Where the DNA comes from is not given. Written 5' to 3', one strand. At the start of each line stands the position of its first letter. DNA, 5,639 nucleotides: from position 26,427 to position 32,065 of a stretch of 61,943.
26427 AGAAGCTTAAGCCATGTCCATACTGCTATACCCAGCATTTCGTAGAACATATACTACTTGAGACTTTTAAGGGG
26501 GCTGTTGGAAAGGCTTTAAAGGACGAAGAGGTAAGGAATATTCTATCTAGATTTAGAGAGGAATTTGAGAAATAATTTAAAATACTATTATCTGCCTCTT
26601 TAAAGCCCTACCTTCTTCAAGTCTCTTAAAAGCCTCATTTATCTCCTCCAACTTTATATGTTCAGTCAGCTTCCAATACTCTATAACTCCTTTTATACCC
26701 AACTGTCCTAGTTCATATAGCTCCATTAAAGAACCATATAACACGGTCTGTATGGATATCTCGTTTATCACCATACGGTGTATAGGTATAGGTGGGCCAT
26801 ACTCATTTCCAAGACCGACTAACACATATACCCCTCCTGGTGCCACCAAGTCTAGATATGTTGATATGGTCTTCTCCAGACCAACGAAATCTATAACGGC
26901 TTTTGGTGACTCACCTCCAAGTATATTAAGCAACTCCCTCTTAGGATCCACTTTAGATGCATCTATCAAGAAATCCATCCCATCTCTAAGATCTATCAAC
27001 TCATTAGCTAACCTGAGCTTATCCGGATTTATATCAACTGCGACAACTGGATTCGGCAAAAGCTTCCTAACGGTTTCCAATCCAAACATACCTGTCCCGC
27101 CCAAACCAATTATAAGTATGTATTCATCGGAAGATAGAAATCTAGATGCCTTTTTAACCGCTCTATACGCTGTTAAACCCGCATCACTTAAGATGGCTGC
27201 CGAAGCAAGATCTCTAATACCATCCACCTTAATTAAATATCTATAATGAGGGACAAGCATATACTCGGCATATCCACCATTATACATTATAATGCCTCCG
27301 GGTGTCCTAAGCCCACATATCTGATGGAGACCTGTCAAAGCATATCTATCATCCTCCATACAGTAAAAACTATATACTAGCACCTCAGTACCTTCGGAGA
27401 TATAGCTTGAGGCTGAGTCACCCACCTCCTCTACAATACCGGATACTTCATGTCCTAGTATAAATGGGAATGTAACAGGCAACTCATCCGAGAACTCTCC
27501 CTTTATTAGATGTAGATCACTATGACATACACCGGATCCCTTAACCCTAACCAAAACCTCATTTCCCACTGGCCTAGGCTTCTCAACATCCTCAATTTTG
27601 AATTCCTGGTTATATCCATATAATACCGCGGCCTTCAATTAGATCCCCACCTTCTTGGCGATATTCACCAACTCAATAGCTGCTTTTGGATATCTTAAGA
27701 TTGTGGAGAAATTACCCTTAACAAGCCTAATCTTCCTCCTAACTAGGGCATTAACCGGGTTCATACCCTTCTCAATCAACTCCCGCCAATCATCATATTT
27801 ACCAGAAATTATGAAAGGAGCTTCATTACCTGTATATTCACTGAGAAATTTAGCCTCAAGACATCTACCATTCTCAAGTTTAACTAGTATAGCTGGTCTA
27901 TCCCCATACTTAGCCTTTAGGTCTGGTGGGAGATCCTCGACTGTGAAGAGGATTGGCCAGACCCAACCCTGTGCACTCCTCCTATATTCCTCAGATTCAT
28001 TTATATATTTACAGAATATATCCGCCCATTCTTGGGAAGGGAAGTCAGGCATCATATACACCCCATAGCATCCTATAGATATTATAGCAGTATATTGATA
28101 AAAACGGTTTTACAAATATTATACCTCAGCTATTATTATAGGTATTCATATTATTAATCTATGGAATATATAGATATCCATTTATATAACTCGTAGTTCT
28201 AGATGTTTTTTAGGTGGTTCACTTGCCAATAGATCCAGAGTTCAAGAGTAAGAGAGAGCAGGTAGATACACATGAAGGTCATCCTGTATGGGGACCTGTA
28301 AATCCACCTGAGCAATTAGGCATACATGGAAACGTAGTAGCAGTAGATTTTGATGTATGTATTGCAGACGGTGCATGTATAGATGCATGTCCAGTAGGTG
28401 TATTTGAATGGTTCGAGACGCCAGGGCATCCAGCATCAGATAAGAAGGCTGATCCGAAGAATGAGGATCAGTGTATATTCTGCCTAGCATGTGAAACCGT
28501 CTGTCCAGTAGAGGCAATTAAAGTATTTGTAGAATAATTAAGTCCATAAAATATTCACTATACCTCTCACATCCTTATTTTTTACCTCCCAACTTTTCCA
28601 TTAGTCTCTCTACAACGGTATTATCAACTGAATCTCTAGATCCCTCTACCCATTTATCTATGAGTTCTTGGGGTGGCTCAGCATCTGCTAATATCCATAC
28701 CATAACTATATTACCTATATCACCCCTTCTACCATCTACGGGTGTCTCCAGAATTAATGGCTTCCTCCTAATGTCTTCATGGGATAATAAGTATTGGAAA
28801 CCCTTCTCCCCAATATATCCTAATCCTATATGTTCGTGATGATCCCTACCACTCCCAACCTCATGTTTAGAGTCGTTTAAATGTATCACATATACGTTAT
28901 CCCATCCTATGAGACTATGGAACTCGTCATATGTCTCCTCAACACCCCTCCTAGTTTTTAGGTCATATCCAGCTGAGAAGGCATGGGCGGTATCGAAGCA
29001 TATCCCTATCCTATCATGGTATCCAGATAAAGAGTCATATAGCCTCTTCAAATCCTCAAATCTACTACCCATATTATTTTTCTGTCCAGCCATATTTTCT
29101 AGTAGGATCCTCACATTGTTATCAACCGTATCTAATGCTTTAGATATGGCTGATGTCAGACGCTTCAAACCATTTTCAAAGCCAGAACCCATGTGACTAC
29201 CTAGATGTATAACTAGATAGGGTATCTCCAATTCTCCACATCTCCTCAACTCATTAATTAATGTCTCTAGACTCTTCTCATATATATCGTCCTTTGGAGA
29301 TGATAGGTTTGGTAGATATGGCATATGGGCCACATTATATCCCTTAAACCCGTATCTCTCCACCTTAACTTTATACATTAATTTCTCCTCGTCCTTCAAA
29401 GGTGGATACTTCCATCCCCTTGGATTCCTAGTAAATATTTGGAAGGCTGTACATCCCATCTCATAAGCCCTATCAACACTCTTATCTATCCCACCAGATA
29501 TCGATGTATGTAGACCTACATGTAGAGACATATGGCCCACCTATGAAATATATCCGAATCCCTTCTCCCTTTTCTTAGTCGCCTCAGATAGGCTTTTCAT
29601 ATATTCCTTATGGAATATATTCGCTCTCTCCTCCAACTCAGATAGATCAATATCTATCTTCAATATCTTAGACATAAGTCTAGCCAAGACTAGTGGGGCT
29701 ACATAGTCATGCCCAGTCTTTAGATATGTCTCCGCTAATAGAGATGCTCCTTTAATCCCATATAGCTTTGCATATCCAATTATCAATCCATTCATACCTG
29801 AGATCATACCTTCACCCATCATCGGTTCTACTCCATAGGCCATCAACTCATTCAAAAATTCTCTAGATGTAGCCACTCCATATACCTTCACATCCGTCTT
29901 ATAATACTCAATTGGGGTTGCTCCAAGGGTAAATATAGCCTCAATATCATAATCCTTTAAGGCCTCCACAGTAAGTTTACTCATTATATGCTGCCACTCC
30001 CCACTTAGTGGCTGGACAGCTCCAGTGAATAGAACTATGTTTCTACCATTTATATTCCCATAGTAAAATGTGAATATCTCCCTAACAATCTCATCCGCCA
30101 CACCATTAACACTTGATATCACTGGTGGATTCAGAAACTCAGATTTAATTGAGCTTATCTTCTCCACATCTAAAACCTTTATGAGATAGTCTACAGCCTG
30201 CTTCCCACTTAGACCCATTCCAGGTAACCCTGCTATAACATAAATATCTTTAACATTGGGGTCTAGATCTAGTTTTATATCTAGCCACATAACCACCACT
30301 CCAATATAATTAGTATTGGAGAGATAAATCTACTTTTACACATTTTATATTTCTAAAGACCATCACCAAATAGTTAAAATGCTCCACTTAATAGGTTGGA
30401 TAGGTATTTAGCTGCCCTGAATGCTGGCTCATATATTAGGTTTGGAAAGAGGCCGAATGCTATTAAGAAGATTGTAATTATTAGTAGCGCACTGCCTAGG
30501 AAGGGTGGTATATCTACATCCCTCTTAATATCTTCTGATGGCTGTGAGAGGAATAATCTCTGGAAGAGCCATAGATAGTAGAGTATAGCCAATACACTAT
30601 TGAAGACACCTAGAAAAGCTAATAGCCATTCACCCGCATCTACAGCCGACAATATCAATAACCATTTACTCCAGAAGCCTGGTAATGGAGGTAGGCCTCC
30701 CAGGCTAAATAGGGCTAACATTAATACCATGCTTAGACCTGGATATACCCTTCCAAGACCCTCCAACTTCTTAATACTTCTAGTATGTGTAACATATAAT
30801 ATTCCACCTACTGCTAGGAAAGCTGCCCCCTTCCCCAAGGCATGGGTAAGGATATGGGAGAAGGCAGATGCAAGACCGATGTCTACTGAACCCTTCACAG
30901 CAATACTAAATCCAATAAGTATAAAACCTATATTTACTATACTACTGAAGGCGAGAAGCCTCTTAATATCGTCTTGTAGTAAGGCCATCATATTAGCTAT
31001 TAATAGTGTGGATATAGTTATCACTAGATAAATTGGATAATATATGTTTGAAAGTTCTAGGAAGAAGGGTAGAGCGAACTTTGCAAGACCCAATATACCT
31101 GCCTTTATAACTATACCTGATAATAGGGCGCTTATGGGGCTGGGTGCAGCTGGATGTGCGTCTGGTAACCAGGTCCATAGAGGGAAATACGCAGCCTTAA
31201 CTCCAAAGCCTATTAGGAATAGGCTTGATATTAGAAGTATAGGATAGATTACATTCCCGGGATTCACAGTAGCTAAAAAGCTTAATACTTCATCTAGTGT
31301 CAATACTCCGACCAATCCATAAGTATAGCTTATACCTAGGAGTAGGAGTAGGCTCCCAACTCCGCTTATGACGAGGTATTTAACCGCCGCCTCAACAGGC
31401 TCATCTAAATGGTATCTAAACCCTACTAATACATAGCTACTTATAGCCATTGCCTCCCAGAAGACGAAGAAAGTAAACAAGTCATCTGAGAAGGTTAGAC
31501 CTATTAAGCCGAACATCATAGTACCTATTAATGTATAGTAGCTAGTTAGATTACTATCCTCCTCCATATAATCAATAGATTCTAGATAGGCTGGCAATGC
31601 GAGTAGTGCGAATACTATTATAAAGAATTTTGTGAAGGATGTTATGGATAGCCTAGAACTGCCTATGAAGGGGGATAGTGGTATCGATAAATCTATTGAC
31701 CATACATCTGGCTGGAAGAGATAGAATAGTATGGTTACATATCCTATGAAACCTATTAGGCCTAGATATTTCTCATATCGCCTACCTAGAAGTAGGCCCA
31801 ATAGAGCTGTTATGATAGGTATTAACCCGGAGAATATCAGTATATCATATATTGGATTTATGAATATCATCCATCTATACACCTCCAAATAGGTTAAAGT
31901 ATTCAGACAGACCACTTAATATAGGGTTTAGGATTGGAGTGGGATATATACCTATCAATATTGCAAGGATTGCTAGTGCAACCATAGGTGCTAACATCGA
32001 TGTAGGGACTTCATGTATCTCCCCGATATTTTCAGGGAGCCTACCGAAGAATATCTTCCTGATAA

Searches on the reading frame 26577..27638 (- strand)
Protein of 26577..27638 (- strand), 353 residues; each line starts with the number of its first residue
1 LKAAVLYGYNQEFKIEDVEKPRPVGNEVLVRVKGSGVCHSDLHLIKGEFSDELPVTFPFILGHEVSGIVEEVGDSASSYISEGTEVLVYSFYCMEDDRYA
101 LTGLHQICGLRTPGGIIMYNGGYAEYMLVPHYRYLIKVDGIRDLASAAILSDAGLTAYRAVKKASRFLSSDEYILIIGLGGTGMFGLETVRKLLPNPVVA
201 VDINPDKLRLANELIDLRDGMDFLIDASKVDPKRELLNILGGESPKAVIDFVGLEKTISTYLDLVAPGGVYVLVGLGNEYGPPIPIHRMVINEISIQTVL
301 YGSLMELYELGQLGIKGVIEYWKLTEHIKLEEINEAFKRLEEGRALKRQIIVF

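Call 33: search_protein_families(library=pfam, proteins=[window:26577-27638:-], max_evalue=0.001)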
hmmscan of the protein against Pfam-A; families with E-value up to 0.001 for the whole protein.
window:26577-27638:- (353 aa): 3 families
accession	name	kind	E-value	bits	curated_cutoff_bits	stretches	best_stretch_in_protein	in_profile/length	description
PF08240.17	ADH_N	-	1e-22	80.8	23.5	1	26-138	3-102/104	Alcohol dehydrogenase GroES-like domain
PF00107.32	ADH_zinc_N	-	1.7e-18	67.3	31.8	1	197-310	16-123/129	Zinc-binding dehydrogenase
PF13602.12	ADH_zinc_N_2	-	1.4e-05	26.4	27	1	221-345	3-128/134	Zinc-binding dehydrogenase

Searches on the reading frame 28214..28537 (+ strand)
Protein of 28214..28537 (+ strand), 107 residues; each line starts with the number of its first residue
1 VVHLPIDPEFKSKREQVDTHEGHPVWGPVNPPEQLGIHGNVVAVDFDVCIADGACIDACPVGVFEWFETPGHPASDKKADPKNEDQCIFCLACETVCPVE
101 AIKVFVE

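Call 77: search_solved_structures(query=window:28214-28537:+, max_evalue=0.00001, show_alignments=1)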
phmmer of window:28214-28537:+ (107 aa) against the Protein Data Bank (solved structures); distinct sequences matched with E-value up to 0.00001: 75 (the best 60 are shown).
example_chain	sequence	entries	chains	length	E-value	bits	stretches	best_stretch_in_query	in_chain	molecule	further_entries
2vkr_A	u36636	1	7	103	4.5e-46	159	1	6-104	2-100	ZINC-CONTAINING FERREDOXIN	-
1xer_A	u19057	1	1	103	4.7e-46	158.9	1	6-104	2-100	FERREDOXIN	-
5t5i_F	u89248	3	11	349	4.1e-20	75.2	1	32-103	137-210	Tungsten formylmethanofuran dehydrogenase subunit fwdF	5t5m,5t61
9sw6_H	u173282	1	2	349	1.8e-18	69.9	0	42-104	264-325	Tungsten formylmethanofuran dehydrogenase, subunit F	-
9sfi_T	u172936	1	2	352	2.5e-14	56.6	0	43-104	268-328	4Fe-4S ferredoxin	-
9sw6_G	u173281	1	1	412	8.4e-11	45.2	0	39-101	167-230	Polyferredoxin protein MvhB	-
9e0j_K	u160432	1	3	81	9.9e-09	38.5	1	46-104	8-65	Photosystem I iron-sulfur center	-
7f4v_aC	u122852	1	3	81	1.3e-08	38.1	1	46-104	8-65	Photosystem I iron-sulfur center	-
6ijj_C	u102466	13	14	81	2.6e-08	37.1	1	45-105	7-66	PsaC | Photosystem I iron-sulfur center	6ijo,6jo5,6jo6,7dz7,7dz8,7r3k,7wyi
7bgi_C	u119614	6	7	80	2.7e-08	37.1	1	45-105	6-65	Photosystem I iron-sulfur center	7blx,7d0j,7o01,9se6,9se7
9mgw_C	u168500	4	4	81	3.3e-08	36.8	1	45-105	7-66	Photosystem I iron-sulfur center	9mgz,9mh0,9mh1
6qph_C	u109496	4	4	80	3.5e-08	36.7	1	45-105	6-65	Photosystem I iron-sulfur center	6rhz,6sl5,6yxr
6kif_C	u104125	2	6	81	4.1e-08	36.5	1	46-104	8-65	Photosystem I iron-sulfur center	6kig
8cmo_C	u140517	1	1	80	4.6e-08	36.3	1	45-105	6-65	Photosystem I subunit VII PsaC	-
7qco_C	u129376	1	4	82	6.4e-08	35.9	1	46-104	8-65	Photosystem I iron-sulfur center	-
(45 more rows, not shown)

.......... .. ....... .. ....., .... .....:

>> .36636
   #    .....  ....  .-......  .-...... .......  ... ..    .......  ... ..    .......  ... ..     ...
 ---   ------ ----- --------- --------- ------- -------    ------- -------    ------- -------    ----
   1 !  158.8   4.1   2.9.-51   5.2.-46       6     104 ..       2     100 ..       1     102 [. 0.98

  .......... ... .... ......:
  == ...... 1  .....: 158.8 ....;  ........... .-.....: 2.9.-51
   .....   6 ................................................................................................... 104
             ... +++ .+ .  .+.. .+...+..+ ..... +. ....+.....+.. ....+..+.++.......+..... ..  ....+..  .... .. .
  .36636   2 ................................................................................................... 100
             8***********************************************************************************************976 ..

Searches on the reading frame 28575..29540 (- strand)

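Call 33: search_protein_families(library=pfam, proteins=[window:28575-29540:-], max_evalue=0.001)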
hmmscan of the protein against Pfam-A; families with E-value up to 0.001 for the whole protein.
window:28575-29540:- (321 aa): 1 family
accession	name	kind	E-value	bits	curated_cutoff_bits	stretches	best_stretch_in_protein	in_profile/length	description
PF01261.30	AP_endonuc_2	-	1.9e-47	162.5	31.1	1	22-270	1-233/249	Xylose isomerase-like TIM barrel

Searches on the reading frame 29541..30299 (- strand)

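Call 33: search_protein_families(library=pfam, proteins=[window:29541-30299:-], max_evalue=0.001)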
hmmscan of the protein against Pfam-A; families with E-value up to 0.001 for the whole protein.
window:29541-30299:- (252 aa): 1 family
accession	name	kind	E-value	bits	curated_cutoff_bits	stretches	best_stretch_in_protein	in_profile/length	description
PF09754.15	PAC2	-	1.2e-33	117.2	25.8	1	22-232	2-210/215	PAC2 family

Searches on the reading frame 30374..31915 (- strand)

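Call 33: search_protein_families(library=pfam, proteins=[window:30374-31915:-], max_evalue=0.001)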
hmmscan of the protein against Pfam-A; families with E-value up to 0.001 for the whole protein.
window:30374-31915:- (513 aa): 1 family
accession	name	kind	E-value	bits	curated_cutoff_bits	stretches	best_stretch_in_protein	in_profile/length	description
PF00361.26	Proton_antipo_M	-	1.5e-69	234.9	21.5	1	143-442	1-293/294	NADH:quinone oxidoreductase/Mrp antiporter, TM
